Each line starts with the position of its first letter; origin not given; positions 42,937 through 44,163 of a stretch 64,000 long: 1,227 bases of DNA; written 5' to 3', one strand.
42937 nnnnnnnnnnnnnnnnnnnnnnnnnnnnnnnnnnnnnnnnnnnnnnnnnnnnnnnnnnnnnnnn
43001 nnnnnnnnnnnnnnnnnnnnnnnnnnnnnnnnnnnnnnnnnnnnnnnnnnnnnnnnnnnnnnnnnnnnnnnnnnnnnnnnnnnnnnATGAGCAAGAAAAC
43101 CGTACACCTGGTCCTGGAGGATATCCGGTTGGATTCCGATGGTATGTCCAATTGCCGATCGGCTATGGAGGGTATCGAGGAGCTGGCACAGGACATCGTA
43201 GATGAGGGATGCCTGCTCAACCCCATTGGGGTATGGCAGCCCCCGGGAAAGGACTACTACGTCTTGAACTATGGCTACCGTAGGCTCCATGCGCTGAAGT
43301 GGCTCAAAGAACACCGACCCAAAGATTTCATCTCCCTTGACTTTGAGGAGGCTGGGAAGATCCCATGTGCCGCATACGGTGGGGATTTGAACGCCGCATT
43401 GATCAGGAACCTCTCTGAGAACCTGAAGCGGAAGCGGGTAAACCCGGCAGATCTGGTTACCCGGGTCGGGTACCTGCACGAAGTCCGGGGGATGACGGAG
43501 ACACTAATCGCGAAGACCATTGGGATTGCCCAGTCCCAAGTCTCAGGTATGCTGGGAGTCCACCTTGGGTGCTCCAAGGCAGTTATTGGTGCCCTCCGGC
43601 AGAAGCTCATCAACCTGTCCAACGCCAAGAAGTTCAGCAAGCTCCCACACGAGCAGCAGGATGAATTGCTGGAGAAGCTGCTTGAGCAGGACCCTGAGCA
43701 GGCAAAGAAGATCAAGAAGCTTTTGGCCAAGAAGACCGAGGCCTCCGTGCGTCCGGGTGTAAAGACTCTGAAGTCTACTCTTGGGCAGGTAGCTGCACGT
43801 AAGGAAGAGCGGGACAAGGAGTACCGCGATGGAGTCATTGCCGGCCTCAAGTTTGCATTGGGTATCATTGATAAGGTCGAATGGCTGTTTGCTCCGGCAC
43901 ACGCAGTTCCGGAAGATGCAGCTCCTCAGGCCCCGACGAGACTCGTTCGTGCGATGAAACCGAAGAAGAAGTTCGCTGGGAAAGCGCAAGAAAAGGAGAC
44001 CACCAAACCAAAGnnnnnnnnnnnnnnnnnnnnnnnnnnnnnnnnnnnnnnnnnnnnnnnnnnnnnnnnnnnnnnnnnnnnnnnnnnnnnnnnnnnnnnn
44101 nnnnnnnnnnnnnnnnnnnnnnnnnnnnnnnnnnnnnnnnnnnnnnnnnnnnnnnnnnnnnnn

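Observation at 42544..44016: ParB-like protein preceded by the only extended AT-rich non-coding region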

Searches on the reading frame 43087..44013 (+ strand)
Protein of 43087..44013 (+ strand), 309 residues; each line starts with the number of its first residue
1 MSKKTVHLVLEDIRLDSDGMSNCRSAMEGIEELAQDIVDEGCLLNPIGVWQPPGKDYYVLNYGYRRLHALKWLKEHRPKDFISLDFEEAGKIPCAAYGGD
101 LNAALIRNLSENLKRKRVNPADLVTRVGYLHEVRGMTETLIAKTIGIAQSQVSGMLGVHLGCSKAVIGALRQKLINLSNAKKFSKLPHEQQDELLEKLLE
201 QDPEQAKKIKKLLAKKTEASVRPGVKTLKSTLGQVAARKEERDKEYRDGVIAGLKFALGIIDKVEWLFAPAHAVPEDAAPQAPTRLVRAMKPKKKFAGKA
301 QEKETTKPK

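Call 6: search_protein_families(library=pfam, proteins=[window:43087-44013:+], max_evalue=0.1)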
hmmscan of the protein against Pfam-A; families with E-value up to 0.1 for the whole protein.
window:43087-44013:+ (309 aa): 2 families
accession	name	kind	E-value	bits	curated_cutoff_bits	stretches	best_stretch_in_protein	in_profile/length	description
PF17762.8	HTH_ParB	-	2.4e-05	24.9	22.6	1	131-202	16-87/102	ParB HTH domain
PF13618.11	Gluconate_2-dh3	-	0.057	14.2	23.4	0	179-207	63-91/135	Gluconate 2-dehydrogenase subunit 3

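Call 7: search_protein_families(library=phrogs, proteins=[window:43087-44013:+], max_evalue=0.01)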
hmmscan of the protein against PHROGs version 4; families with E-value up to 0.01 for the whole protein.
window:43087-44013:+ (309 aa): 5 families
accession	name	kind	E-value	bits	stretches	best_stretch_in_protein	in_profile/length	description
phrog_4715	-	DNA, RNA and nucleotide metabolism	3.6e-21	76.2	1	23-270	162-380/630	ParB-like partition protein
phrog_15982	-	unknown function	1.3e-09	38.6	1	25-225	44-255/453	-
phrog_3951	-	unknown function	6.1e-05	23.7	1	28-157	42-161/301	-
phrog_12047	-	DNA, RNA and nucleotide metabolism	7.3e-05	23.4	1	24-73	15-58/301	ParB-like partition nuclease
phrog_18726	-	unknown function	0.00065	19.5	1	62-202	72-216/572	-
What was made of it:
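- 43087..44016 (+): Orphan ParB-family protein, 309 aa: N-terminal NTP-binding (ParB-CTPase) fold, ParB HTH, helical C-terminal region, Lys-rich disordered tail. PF17762 HTH_ParB 2.4e-5 (call 6). phrog_4715 3.6e-21 (call 7).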

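Call 9: search_dna_similar(query=window:43087-44013:+, collection=phages, mode=protein, max_rows=25)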
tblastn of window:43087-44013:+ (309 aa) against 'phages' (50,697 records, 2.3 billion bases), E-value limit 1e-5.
No match.

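Call 11: find_homologous_proteins(query=window:43087-44013:+)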
Query window:43087-44013:+ (309 aa): 4 proteins with E <= 0.001 among 2901 candidates.
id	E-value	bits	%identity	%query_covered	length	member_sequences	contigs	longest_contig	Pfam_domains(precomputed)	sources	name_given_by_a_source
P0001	3.8e-183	626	100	92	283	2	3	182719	-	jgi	-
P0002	2.3e-87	311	53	96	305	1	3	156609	-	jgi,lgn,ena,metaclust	metaclust:\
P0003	3.6e-87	311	56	98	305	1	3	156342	PF17762.9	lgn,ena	-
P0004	1.1e-54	204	40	95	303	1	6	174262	PF17762.9,PF02195.27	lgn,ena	-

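Call 12: find_encoding_contigs(protein=P0002, flank=10000, max_places=3)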
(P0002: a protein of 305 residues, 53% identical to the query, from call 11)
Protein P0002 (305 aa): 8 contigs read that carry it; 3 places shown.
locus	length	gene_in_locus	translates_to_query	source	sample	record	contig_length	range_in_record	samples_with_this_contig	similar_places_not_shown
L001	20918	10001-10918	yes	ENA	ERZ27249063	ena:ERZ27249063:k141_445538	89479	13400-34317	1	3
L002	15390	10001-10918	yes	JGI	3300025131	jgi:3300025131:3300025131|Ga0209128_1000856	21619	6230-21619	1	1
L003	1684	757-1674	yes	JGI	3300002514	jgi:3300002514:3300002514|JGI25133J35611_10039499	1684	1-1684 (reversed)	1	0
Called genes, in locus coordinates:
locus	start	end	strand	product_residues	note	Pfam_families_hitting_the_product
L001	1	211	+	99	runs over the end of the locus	-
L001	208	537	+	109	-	-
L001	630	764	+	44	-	-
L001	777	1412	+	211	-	-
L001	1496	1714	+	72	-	-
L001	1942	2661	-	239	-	-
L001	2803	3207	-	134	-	-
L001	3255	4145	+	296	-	-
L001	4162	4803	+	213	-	PF00899:ThiF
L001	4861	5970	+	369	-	-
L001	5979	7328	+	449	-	PF12705:PDDEXK_1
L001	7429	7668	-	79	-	-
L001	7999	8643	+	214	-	-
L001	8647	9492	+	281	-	-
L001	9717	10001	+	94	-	-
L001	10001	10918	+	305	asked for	-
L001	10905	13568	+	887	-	PF14890:Intein_splicing (faint), PF00004:AAA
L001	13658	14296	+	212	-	-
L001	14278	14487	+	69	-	-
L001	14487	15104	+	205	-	PF13353:Fer4_12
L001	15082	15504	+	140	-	-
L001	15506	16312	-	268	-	-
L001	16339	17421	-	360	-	-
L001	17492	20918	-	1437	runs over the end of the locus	-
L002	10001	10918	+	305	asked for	-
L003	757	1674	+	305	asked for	-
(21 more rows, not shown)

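Call 13: find_encoding_contigs(protein=P0003, flank=10000, max_places=3)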
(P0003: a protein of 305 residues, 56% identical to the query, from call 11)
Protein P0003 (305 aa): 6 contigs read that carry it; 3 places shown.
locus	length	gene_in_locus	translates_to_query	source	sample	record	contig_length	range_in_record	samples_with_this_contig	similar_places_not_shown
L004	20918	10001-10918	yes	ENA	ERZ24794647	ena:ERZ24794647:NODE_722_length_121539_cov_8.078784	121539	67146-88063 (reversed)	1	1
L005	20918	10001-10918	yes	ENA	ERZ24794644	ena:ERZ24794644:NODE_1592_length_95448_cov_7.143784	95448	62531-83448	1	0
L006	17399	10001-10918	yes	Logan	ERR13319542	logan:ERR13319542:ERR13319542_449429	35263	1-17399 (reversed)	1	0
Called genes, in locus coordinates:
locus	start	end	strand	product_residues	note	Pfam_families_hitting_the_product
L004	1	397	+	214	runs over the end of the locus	-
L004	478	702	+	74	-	-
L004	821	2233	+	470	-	-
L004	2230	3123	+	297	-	-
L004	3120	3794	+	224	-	PF00899:ThiF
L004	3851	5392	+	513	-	-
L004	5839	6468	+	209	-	PF03692:CxxCxxCC (faint)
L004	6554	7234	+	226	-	-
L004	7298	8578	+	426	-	PF27229:SSO2105_N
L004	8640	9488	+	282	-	-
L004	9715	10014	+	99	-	-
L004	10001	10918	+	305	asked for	PF17762:HTH_ParB (faint)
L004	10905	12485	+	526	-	PF00004:AAA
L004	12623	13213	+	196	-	-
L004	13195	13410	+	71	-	PF11211:DUF2997 (weak)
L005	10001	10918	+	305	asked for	PF17762:HTH_ParB (faint)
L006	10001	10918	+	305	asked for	PF17762:HTH_ParB (faint)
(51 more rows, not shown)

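Call 14: find_encoding_contigs(protein=P0004, flank=10000, max_places=4)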
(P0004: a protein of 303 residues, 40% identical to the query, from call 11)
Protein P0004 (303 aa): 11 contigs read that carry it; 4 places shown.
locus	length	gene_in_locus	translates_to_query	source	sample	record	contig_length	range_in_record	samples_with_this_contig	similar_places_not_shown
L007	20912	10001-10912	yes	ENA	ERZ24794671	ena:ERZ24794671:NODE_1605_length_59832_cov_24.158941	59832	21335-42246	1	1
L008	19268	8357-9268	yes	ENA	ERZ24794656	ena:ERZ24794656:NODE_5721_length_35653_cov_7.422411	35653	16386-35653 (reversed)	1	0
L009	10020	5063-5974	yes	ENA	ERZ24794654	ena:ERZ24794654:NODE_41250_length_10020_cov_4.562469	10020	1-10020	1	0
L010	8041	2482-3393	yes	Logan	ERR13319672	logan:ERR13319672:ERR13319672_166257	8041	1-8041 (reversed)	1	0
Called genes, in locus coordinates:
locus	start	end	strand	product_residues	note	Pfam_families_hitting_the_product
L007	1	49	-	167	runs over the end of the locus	-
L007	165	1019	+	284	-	PF01464:SLT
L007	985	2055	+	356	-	PF01471:PG_binding_1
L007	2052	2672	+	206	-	-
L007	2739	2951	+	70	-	-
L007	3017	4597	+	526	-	-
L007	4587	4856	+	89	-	-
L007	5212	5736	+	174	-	-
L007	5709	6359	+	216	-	PF00899:ThiF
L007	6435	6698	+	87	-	-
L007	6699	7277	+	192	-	PF00075:RNase_H, PF13456:RVT_3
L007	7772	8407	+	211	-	-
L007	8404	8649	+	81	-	-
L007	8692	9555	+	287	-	-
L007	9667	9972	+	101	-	-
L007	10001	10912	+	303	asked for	PF02195:ParB_N (weak), PF17762:HTH_ParB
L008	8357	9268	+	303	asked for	PF02195:ParB_N (weak), PF17762:HTH_ParB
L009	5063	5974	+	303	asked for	PF02195:ParB_N (weak), PF17762:HTH_ParB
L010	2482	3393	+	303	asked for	PF02195:ParB_N (weak), PF17762:HTH_ParB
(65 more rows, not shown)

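Call 15: find_encoding_contigs(protein=P0001, flank=10000, max_places=3)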
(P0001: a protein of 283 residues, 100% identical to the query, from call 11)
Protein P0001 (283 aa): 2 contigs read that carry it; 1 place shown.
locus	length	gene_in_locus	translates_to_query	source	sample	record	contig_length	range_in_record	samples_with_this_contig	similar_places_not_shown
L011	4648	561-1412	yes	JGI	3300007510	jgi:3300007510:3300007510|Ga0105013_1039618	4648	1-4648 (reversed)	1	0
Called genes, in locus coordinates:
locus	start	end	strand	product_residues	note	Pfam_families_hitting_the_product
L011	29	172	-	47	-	-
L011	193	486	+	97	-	-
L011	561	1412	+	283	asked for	-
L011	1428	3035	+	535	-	PF13401:AAA_22 (faint), PF00004:AAA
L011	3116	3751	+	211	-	-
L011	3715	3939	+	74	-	PF11211:DUF2997 (weak)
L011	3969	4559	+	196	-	PF13353:Fer4_12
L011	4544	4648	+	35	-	?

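Call 22: search_solved_structures(query=A2, max_evalue=1, show_alignments=3)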
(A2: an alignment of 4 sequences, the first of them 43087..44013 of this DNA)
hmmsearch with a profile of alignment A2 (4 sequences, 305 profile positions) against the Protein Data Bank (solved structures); distinct sequences matched with E-value up to 1: 17.
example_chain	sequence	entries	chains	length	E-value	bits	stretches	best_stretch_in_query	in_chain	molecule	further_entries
4umk_A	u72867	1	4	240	1.3e-12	50.8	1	28-195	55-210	PROBABLE CHROMOSOME-PARTITIONING PROTEIN PARB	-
1vz0_A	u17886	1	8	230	1.2e-11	47.7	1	24-207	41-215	Chromosome-partitioning protein Spo0J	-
7ol9_A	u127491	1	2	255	3.1e-07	33.2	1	28-206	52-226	Nucleoid occlusion protein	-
7o0n_A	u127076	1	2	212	1.3e-05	27.9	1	27-151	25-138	ParB family protein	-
7ng0_A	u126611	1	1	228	1.4e-05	27.8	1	28-198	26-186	Nucleoid occlusion protein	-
7nfu_A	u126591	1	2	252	1.6e-05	27.6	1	28-198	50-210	Nucleoid occlusion protein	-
7bnr_A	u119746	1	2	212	1.7e-05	27.5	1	27-151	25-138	ParB family protein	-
7bnk_A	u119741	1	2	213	2.1e-05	27.2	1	27-151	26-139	ParB family protein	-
6ryk_A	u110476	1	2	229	4.1e-05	26.2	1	28-99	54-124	ParB-like nuclease domain protein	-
6t1f_A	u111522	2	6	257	0.00031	23.4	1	28-151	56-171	Chromosome-partitioning protein ParB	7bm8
8qa8_A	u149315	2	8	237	0.0012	21.5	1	28-150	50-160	Transcriptional repressor protein KorB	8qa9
6sdk_A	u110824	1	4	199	0.0066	19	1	28-177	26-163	Stage 0 sporulation protein J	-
6y93_A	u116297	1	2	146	0.011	18.2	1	97-207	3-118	Nucleoid occlusion protein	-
8jzt_A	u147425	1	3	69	0.1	15.1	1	128-154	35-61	RNA polymerase sigma factor SigF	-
6s6h_A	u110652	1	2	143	0.24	13.9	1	99-151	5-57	Chromosome-partitioning protein ParB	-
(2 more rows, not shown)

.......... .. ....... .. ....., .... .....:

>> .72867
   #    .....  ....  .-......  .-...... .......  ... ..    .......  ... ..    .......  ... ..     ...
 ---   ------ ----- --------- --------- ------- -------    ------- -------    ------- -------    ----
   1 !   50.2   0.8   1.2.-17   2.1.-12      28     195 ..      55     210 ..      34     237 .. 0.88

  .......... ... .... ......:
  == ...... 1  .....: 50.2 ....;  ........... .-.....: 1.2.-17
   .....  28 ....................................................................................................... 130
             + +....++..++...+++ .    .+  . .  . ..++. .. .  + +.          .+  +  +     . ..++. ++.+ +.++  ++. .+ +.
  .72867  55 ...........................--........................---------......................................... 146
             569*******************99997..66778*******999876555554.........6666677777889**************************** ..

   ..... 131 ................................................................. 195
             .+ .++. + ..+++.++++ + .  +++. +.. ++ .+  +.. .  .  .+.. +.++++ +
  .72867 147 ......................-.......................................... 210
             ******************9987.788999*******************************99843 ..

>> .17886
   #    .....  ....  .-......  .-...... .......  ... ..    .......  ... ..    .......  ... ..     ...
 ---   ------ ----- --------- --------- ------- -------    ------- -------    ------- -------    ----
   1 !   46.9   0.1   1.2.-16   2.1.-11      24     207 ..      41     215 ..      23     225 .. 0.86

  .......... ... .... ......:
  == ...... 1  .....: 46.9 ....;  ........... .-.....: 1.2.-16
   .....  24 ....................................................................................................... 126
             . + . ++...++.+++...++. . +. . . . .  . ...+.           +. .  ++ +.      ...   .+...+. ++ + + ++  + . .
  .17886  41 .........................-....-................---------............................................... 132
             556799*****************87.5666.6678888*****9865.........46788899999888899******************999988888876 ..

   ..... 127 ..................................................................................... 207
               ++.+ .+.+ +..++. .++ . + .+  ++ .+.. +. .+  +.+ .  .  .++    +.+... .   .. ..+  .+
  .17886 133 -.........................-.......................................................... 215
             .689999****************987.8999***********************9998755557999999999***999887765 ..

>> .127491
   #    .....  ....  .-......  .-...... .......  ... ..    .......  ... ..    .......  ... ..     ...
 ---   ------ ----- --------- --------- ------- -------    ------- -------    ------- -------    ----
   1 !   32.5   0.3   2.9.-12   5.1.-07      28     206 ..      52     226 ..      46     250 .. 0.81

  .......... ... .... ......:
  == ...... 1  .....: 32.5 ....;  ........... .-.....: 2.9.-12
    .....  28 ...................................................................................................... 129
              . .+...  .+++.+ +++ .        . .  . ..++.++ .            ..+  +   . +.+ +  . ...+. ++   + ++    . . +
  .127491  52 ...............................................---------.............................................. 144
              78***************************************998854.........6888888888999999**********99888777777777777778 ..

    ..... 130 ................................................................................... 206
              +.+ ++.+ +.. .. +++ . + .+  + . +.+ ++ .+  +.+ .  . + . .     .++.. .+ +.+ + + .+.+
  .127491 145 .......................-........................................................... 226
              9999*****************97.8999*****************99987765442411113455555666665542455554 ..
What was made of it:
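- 43087..44016 (+): Profile against PDB: ParB 4umk 1.3e-12, Spo0J 1vz0 1.2e-11, Noc, KorB (call 22).
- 43417..43431 (+): Box III / P-motif E111-N-L-K-R115. Aligns with ENIQR and ENLQR of Spo0J and Noc (call 22).
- Closest known: Chromosomal and plasmid partition ParB/Spo0J. Same: Homologous N-domain and HTH: 4umk at 1.3e-12 and 1vz0 at 1.2e-11 (call 22).
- Profile hits to solved ParB, Spo0J, Noc and KorB, with Box I/II/III aligned (call 22). The best sequence relatives with solved structures are chromosomal Spo0J/ParB and Noc (call 22).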

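Call 31: search_protein_representatives(alignment_id=A2)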
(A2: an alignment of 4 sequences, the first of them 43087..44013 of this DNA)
Query: 4 sequences, 305 profile positions. Proteins with E-value up to 0.001 (for the whole library): 11631; up to 1e-10: 675; up to 1e-30: 17. The best 150 are listed.
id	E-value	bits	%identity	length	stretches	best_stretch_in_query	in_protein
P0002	5.7e-154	528.2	-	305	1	1-301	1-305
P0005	2.1e-96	339.2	-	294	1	3-289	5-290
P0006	1.2e-88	313.7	-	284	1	7-275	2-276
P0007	7.0e-77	275.1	-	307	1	8-301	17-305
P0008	1.6e-69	250.9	-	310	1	3-292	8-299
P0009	2.3e-67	243.9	-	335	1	7-275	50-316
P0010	2.5e-37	145.2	-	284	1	18-230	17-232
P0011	1.1e-36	143.1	-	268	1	5-253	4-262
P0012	4.7e-36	141.0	-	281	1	4-195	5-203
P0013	5.7e-36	140.7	-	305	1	7-264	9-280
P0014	9.5e-35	136.7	-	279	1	3-265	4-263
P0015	5.3e-33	131.0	-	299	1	7-186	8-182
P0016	6.0e-33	130.8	-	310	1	8-254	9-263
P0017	1.1e-31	126.7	-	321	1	7-290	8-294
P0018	3.0e-31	125.3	-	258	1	15-265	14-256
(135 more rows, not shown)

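Call 34: find_related_loci(query=A2, collection=viral_contigs, flank=10000)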
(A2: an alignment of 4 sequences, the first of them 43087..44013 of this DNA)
Query A2 (309 aa) in viral_contigs; peptide patterns used: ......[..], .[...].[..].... (x = any residue, [..] = any of these).
14 stretches matched a pattern, but none encodes a relative of the query by tblastn (E <= 1e-3).

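Call 35: find_related_loci(query=A2, collection=genome_contigs, flank=10000)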
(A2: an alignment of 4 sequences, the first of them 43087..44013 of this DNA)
Query A2 (309 aa) in genome_contigs; peptide patterns used: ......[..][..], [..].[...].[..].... (x = any residue, [..] = any of these).
32 stretches matched a pattern, but none encodes a relative of the query by tblastn (E <= 1e-3).
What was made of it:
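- Tried and rejected: IMG/VR and GTDB pattern scans found nothing (calls 34, 35).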

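Call 45: predict_structure(alignment_id=A3)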
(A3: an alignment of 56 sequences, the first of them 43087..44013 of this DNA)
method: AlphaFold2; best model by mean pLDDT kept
length: 309 residues; sequences in the alignment: 56
mean_pLDDT: 88.7   pTM: 0.68
mean pLDDT of the five models: 88.7, 88.2, 88.0, 88.0, 87.0
residues with pLDDT >= 90: 226; 70-90: 40; 50-70: 34; < 50: 9
segments of 3 or more residues with pLDDT < 50: 283-290
pLDDT, mean of each block of 10 residues (from residue 1): 90 97 95 97 95 98 97 97 89 97 97 93 98 96 97 98 96 95 96 92 74 62 83 95 95 92 92 80 48 57 57
secondary structure, 60 per line:
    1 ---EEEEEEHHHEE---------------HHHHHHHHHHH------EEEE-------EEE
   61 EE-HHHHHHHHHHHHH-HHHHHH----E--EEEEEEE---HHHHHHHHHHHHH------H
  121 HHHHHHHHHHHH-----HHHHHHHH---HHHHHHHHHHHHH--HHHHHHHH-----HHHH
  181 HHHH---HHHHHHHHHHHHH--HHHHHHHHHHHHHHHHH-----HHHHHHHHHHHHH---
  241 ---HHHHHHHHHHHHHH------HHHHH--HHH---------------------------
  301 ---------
elements in order: E4-9 H30-40 E47-50 E58-62 H64-76 H78-83 E91-97 H101-113 H120-132 H138-145 H149-161 H164-171 H177-184 H188-200 H203-219 H225-237 H244-257 H264-268
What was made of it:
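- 43087..44016 (+): AF2 pLDDT 88.7 (call 45).
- High-confidence model (pLDDT 88.7, call 45).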
